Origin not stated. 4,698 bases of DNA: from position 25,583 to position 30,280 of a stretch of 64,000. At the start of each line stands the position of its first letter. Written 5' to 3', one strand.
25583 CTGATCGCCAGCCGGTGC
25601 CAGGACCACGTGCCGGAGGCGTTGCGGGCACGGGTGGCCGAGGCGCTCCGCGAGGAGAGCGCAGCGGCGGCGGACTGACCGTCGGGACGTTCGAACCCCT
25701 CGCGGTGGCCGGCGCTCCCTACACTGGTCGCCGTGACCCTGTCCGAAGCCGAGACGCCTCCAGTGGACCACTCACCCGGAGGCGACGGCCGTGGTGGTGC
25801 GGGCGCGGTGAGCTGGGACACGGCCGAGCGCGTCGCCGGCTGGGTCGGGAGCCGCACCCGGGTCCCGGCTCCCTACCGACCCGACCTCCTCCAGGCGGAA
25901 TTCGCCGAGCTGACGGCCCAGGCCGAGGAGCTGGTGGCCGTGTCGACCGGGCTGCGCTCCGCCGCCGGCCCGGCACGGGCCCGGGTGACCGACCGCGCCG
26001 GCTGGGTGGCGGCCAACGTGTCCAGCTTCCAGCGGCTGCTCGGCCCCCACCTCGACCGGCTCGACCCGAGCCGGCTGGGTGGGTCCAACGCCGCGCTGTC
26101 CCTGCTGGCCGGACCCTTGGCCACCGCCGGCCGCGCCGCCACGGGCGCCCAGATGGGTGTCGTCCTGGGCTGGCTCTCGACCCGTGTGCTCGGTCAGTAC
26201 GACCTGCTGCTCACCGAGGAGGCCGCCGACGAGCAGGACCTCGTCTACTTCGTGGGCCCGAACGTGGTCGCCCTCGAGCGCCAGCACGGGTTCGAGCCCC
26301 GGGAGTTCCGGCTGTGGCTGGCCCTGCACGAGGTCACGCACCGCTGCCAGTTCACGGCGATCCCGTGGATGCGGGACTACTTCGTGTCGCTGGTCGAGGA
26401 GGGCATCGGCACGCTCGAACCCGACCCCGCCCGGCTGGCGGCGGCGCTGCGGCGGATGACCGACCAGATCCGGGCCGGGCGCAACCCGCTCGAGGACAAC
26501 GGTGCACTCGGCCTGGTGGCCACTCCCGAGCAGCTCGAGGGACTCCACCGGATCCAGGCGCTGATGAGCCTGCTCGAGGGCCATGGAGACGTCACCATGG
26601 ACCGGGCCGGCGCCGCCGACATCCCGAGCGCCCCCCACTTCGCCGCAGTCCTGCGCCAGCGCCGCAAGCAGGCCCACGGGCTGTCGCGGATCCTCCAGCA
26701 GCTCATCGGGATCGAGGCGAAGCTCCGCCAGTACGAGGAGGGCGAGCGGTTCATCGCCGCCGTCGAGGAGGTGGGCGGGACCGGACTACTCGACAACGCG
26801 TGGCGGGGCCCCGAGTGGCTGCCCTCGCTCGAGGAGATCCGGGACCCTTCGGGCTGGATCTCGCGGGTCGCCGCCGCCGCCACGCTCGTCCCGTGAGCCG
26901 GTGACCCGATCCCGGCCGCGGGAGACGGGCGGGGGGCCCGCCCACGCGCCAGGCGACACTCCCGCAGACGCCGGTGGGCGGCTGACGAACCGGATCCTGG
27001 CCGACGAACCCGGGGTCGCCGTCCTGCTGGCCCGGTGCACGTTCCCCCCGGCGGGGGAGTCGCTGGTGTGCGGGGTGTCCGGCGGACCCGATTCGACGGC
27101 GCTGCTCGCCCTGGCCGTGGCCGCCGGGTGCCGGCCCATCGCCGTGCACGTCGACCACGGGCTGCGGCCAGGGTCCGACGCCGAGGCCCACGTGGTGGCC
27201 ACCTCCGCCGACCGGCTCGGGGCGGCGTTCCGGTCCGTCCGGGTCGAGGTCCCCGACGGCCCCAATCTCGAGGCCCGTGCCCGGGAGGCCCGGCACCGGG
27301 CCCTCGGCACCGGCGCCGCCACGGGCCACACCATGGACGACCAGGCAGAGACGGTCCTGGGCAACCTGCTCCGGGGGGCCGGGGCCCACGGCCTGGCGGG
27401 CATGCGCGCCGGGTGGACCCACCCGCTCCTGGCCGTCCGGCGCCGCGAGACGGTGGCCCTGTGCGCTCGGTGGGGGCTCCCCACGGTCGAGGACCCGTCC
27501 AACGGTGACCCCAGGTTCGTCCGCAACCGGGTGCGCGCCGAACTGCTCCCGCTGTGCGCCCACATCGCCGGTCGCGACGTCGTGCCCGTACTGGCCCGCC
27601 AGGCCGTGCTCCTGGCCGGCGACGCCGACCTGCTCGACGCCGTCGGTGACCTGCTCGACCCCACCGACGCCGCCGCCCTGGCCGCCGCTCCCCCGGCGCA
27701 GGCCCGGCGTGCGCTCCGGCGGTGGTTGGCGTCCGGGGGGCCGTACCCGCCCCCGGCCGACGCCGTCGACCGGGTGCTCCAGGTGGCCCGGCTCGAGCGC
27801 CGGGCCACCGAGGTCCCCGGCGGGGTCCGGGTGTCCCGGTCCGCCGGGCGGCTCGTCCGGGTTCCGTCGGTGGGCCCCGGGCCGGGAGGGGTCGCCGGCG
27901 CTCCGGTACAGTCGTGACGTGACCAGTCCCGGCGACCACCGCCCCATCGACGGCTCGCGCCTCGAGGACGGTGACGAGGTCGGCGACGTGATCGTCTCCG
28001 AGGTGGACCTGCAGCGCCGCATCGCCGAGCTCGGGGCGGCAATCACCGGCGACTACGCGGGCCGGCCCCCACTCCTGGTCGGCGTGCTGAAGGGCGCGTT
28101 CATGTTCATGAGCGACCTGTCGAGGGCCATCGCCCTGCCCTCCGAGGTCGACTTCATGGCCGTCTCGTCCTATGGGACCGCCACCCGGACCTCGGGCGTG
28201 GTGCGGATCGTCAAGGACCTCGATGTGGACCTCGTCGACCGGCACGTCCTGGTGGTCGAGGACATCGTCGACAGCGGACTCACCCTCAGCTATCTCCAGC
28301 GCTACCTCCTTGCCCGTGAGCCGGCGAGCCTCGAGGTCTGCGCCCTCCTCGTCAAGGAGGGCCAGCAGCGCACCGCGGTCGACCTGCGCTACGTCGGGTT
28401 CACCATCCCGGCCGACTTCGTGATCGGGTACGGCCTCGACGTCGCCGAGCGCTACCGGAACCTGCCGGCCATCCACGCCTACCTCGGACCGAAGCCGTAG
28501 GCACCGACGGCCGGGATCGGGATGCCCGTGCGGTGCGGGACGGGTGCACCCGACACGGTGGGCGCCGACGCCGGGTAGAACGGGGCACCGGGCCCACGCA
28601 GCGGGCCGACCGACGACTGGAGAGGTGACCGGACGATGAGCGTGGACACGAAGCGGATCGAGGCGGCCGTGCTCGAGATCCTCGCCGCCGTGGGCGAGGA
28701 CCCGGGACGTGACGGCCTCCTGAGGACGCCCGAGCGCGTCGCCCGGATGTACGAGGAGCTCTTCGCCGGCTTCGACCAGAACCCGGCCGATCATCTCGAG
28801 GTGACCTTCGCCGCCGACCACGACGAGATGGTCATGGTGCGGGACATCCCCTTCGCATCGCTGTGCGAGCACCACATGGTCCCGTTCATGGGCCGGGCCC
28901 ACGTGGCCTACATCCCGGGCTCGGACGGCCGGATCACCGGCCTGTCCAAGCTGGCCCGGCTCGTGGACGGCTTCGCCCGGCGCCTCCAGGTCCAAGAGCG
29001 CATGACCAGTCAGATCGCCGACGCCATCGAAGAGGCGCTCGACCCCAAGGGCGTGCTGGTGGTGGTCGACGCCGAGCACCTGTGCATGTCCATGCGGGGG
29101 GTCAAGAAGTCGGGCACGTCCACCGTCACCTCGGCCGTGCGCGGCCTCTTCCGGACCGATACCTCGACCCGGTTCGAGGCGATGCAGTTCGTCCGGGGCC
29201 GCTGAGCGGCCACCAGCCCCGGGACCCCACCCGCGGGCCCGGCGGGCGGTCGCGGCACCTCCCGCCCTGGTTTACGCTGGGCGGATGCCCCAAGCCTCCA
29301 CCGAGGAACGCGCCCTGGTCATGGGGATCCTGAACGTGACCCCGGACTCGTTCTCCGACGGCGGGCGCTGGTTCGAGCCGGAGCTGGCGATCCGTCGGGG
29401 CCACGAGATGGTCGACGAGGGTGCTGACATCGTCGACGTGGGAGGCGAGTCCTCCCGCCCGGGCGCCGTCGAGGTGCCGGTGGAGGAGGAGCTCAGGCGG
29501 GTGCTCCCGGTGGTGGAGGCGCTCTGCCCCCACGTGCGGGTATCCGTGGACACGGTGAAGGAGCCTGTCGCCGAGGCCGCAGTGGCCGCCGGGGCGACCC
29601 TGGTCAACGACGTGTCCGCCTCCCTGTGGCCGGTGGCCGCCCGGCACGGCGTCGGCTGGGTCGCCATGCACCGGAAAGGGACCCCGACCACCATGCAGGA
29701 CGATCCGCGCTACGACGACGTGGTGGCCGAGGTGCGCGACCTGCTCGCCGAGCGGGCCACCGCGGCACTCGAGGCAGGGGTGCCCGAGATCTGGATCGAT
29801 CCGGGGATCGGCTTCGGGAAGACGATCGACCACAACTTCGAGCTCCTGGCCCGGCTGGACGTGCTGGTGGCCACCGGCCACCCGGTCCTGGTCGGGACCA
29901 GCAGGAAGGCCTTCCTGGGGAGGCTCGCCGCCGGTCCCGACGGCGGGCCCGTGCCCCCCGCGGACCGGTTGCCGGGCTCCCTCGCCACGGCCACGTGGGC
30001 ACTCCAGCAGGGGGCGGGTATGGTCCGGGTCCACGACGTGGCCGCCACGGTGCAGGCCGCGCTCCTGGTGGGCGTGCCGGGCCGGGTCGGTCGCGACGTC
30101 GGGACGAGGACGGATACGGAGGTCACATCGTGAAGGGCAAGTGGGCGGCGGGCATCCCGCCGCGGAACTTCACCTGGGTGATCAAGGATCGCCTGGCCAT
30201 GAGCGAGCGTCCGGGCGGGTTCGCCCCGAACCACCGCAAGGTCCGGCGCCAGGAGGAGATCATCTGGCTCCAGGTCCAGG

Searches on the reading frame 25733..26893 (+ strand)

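Call 47: search_protein_families(library=pfam, proteins=[window:25733-26893:+], max_evalue=0.001)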
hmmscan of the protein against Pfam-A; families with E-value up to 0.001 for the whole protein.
window:25733-26893:+ (387 aa): 1 family
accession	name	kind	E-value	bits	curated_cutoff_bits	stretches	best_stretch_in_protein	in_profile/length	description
PF10103.15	Zincin_2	-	1.5e-84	284.6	25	1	26-376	1-344/344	Zincin-like metallopeptidase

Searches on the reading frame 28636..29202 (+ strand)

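Call 47: search_protein_families(library=pfam, proteins=[window:28636-29202:+], max_evalue=0.001)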
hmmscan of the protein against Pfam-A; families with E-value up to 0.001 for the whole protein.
window:28636-29202:+ (189 aa): 1 family
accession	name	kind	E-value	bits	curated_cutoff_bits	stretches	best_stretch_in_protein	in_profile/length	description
PF01227.27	GTP_cyclohydroI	-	1.7e-77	259.3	27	1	8-186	1-178/179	GTP cyclohydrolase I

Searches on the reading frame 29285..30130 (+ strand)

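Call 47: search_protein_families(library=pfam, proteins=[window:29285-30130:+], max_evalue=0.001)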
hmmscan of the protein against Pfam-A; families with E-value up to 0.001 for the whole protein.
window:29285-30130:+ (282 aa): 1 family
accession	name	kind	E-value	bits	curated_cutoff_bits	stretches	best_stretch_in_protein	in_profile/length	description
PF00809.28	Pterin_bind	-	1.4e-76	257.8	25.5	1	13-250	1-244/244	Pterin binding enzyme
